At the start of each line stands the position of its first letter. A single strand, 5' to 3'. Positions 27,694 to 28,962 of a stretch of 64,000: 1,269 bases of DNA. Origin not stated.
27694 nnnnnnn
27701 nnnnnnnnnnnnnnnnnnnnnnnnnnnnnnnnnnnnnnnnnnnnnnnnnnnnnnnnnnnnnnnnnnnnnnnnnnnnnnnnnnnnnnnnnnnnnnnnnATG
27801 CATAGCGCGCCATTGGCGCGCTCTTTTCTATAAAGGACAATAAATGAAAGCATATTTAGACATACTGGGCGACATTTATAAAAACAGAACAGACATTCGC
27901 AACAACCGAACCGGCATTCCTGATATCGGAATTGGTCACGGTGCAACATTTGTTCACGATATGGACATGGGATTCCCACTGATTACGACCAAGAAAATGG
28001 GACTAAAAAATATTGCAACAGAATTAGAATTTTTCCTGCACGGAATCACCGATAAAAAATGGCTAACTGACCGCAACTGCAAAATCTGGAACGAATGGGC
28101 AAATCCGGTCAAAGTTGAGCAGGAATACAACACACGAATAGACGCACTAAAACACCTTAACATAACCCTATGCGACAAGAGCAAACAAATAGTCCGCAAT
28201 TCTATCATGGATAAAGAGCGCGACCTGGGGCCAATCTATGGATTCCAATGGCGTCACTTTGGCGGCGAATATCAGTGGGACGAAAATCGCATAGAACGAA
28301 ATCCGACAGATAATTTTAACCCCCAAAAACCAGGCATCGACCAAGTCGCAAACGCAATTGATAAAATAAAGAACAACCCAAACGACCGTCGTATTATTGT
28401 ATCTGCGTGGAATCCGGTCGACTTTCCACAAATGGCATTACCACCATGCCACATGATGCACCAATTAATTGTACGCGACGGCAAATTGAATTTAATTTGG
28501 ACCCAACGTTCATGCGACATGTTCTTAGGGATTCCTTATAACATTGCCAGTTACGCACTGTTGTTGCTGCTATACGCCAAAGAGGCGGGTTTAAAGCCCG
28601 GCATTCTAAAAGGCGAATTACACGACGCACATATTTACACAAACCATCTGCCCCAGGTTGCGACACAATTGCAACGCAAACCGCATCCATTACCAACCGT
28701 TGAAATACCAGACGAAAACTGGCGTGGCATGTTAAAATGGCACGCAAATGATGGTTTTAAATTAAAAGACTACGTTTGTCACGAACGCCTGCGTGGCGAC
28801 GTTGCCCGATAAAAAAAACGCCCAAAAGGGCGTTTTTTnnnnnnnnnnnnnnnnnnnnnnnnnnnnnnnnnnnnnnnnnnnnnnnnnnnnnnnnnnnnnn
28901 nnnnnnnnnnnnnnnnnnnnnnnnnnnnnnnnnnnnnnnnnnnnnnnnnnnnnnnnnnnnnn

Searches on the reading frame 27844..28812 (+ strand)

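Call 56: search_protein_families(library=pfam, proteins=[window:27844-28812:+], max_evalue=0.00001)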
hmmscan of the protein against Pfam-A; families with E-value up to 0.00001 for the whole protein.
window:27844-28812:+ (322 aa): 1 family
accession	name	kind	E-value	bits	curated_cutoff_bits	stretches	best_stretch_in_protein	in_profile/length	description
PF00303.24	Thymidylat_synt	-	8.7e-85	284.5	24.3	1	2-321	1-265/266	Thymidylate synthase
